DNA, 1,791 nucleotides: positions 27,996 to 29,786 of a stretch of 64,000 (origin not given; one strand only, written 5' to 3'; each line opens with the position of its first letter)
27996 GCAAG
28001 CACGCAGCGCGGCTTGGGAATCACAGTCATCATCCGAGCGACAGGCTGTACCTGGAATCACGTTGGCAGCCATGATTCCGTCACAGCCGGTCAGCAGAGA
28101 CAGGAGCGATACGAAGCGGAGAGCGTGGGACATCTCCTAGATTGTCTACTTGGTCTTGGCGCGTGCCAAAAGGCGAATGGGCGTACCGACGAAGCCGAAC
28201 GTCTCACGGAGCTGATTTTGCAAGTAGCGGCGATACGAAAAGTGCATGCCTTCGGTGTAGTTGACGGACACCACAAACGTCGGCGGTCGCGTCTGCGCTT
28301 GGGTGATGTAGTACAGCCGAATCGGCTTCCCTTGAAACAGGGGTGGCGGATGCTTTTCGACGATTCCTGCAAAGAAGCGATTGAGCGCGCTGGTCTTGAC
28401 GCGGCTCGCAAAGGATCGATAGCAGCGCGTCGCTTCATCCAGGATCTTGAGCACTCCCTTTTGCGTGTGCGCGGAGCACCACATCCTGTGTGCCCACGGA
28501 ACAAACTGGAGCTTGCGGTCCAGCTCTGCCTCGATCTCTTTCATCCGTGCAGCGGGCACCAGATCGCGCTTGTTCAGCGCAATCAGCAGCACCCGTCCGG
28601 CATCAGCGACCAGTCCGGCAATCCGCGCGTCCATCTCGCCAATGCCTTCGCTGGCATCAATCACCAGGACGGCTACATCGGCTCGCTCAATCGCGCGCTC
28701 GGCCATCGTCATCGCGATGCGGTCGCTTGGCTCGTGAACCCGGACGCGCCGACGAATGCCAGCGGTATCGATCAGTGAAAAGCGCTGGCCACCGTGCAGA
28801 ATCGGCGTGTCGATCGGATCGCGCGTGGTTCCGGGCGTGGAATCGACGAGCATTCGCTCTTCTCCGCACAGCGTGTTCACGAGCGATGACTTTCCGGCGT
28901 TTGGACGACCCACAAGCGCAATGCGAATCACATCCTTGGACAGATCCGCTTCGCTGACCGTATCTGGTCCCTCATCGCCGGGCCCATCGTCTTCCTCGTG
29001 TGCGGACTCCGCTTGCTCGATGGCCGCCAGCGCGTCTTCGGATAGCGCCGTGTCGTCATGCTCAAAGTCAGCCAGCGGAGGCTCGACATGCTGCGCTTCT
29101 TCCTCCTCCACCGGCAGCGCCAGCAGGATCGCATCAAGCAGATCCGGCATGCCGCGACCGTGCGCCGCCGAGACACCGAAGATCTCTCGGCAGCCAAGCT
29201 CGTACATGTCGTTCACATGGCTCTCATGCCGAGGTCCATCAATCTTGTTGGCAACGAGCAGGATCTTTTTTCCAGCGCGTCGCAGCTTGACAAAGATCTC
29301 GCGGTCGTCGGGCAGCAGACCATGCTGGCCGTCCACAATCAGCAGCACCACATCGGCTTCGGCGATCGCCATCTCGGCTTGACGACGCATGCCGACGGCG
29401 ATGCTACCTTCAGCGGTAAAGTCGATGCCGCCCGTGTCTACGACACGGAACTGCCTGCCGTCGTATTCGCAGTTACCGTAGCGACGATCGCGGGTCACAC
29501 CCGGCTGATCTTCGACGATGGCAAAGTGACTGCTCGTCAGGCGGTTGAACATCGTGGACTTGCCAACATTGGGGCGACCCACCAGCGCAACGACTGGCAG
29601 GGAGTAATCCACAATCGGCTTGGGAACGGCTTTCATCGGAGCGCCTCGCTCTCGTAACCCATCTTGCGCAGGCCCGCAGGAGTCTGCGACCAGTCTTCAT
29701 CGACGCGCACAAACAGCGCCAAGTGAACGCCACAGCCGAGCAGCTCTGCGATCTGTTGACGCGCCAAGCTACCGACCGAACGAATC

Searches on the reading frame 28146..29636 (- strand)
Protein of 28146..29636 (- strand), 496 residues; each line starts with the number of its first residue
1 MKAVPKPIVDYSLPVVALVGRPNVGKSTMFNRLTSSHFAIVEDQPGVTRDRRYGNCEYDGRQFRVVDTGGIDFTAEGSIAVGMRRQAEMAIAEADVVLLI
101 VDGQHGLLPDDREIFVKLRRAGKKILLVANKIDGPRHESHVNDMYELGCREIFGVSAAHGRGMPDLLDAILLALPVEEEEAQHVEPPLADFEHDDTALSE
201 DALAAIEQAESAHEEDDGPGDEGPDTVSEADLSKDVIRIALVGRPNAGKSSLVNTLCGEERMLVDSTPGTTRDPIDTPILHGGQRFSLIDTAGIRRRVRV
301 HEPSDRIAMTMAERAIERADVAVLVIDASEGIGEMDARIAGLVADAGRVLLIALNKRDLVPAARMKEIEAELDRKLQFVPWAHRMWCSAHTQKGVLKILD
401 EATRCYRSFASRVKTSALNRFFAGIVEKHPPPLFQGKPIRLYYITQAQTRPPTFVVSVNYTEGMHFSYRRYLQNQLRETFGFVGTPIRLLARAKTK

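Call 31: search_protein_families(library=pfam, proteins=[window:28146-29636:-], max_evalue=0.001)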
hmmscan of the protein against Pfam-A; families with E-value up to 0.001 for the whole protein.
window:28146-29636:- (496 aa): 13 families
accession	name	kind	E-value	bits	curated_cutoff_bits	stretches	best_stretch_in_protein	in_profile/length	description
PF01926.29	MMR_HSR1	-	2.1e-56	189.4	21.9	2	16-131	2-113/113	50S ribosome-binding GTPase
PF14714.11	KH_dom-like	-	9.6e-33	112.8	27.3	1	412-492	1-81/81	KH-domain-like of EngA bacterial GTPase enzymes, C-terminal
PF02421.24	FeoB_N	-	5.8e-29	101.1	27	2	16-170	3-156/156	Ferrous iron transport protein B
PF00009.33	GTP_EFTU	-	4.5e-23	82.2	26.5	2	40-175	48-187/188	Elongation factor Tu GTP binding domain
PF00350.29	Dynamin_N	-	1.1e-14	55.3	27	1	239-274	1-35/168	Dynamin family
PF04548.22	AIG1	-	7.1e-09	35.7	27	0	238-336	2-100/212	AIG1 family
PF03193.22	RsgA_GTPase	-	8.7e-08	32.6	30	0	239-266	109-136/174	RsgA GTPase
PF00025.27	Arf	-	1.3e-07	31.8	22.3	0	232-399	10-167/174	ADP-ribosylation factor family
PF08477.19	Roc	-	3.3e-06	27.8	27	0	16-75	2-70/119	Ras of Complex, Roc, domain of DAPkinase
PF00071.28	Ras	-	8.2e-06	25.9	21.6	0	16-72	2-59/162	Ras family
PF00005.33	ABC_tran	-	4.7e-05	24.5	25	0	238-262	13-37/137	ABC transporter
PF09439.16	SRPRB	-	0.00017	21.5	25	0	14-70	4-55/178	Signal recognition particle receptor beta subunit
PF13401.12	AAA_22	-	0.00031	21.5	27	0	15-37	7-29/130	AAA domain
